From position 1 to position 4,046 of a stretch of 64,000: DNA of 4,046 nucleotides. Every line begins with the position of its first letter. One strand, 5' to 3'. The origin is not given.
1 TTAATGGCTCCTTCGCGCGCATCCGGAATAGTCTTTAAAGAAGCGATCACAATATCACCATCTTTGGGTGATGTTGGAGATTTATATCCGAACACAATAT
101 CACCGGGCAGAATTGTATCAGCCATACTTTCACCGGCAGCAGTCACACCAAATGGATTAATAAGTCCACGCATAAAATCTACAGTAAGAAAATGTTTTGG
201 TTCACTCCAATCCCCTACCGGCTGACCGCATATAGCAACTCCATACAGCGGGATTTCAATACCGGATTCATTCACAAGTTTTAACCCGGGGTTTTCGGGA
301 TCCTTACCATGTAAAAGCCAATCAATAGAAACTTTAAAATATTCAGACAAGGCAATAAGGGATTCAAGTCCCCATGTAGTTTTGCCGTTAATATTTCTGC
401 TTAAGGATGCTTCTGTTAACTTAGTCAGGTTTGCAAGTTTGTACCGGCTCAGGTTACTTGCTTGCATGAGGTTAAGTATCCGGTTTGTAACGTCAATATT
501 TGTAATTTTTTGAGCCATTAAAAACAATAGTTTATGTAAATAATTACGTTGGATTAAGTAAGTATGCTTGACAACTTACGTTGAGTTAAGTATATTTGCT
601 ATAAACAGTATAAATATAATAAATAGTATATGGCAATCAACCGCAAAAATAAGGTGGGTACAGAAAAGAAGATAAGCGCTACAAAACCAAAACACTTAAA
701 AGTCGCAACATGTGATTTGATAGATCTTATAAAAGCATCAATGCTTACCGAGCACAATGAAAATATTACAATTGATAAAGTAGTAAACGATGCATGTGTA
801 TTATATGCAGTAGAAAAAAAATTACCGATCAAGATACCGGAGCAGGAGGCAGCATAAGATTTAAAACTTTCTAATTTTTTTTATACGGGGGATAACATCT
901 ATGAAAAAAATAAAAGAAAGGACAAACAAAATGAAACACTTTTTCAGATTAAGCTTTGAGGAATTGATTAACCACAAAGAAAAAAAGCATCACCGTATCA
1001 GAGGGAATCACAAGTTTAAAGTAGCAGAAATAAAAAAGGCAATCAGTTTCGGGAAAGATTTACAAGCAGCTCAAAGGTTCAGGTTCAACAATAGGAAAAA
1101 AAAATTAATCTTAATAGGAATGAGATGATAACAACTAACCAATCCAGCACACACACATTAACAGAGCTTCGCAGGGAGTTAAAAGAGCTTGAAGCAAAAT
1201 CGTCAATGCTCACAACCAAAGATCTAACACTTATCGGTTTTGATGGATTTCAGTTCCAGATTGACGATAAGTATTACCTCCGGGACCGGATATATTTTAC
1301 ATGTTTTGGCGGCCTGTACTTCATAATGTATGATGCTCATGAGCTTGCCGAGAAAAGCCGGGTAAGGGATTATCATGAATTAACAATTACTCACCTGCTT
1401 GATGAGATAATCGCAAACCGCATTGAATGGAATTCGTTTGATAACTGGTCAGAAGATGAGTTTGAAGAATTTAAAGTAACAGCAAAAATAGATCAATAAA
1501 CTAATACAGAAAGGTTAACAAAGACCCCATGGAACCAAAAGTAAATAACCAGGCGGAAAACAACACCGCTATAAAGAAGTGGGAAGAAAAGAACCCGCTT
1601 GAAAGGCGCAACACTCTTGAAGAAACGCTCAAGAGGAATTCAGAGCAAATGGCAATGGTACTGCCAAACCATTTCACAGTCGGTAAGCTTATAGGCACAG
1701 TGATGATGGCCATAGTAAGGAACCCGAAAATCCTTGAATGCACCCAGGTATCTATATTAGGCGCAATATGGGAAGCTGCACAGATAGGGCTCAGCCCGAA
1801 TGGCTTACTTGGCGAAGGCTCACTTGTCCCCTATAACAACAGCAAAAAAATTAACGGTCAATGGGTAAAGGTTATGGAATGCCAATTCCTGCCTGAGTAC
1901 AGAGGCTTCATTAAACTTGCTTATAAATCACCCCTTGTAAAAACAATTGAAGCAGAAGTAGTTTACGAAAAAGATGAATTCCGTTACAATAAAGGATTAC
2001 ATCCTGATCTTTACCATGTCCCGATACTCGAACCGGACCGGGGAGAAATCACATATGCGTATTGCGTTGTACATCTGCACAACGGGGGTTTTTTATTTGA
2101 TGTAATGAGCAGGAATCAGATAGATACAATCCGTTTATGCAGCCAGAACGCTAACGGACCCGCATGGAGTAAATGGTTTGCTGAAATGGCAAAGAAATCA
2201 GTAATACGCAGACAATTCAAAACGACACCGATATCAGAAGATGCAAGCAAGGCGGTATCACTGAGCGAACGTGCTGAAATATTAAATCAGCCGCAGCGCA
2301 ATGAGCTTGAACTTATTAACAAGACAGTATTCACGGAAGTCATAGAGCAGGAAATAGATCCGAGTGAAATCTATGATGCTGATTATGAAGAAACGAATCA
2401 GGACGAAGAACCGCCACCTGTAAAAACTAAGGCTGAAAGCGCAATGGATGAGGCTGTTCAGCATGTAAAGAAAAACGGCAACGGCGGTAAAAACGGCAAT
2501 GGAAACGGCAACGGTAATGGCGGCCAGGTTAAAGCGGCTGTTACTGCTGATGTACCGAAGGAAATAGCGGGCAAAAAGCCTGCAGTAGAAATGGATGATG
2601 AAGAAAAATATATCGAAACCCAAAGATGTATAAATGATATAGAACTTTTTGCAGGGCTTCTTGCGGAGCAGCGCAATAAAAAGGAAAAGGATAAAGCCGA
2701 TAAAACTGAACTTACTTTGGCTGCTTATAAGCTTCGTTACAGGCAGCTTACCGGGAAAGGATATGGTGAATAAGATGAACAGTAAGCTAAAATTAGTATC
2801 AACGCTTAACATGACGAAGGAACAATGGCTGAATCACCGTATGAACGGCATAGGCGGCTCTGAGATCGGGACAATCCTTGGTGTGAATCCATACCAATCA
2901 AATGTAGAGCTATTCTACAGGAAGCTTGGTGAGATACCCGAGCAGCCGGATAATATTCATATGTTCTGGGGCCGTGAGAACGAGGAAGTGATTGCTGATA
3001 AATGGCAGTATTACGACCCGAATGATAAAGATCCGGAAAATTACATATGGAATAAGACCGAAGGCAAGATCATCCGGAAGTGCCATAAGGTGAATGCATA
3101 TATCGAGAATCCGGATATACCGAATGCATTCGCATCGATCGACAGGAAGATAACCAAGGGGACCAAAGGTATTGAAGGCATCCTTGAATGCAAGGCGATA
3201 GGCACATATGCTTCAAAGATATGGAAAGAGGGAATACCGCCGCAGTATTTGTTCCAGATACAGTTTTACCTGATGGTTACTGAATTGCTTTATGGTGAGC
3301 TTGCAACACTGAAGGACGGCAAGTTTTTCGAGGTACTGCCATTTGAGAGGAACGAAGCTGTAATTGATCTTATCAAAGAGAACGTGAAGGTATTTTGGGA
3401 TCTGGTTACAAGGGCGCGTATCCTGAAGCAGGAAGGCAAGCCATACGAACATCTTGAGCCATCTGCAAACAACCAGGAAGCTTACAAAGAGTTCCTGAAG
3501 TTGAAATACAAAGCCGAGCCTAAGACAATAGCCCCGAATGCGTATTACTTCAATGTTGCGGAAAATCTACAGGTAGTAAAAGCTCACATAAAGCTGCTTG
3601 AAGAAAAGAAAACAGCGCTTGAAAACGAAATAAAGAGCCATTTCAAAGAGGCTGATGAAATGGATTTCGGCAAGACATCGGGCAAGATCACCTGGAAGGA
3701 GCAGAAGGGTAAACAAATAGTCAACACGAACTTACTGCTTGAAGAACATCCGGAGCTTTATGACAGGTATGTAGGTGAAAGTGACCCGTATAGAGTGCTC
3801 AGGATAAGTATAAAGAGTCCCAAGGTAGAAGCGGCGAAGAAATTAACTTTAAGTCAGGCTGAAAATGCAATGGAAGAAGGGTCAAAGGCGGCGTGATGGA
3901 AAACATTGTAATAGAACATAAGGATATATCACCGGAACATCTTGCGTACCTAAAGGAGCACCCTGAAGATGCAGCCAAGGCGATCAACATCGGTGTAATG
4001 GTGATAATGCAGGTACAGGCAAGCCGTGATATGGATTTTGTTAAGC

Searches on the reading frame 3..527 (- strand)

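Call 24: search_protein_families(library=pfam, proteins=[window:3-527:-], max_evalue=0.01)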
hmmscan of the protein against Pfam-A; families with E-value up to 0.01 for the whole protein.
window:3-527:- (175 aa): 5 families
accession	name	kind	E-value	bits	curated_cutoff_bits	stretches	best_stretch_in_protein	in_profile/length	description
PF01381.28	HTH_3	-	2.9e-06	27.6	23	1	20-71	4-55/55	Helix-turn-helix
PF13443.12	HTH_26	-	3e-06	27.8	22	1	16-69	1-55/63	Cro/C1-type HTH DNA-binding domain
PF00717.28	Peptidase_S24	-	7.7e-06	26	23.3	1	124-166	34-75/116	Peptidase S24-like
PF12844.13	HTH_19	-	2.4e-05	24.6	30.2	1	19-76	6-63/64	Helix-turn-helix domain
PF08667.16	BetR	-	0.00089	19.8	21.6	1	17-82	10-81/148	BetR domain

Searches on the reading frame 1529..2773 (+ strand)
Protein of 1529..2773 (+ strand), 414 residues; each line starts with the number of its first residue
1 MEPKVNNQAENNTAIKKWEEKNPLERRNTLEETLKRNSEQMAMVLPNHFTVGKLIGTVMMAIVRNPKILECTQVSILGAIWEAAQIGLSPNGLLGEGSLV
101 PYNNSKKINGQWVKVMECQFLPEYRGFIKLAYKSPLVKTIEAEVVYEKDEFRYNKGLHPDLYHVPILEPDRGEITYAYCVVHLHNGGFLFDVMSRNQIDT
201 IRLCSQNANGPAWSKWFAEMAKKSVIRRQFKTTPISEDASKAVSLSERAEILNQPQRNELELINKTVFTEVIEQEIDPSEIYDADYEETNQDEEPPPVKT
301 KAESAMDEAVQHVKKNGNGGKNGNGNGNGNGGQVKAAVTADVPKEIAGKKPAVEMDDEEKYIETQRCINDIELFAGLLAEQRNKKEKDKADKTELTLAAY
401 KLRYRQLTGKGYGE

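Call 68: search_protein_families(library=pfam, proteins=[window:1529-2773:+], max_evalue=0.01)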
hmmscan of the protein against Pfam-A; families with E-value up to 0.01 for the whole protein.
window:1529-2773:+ (414 aa): 1 family
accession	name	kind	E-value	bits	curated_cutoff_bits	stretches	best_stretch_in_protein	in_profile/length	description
PF03837.19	RecT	-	7.3e-38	130.6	24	1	59-247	7-186/198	RecT family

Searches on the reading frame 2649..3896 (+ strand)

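Call 68: search_protein_families(library=pfam, proteins=[window:2649-3896:+], max_evalue=0.01)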
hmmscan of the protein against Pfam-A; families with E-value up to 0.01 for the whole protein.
window:2649-3896:+ (415 aa): 2 families
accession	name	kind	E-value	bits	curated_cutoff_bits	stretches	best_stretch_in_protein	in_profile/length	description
PF09588.16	YqaJ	-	4e-23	82.8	22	1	59-212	1-148/150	YqaJ-like viral recombinase domain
PF16454.10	PI3K_P85_iSH2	-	0.00017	21.6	31.5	0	302-339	85-122/161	Phosphatidylinositol 3-kinase regulatory subunit P85 inter-SH2 domain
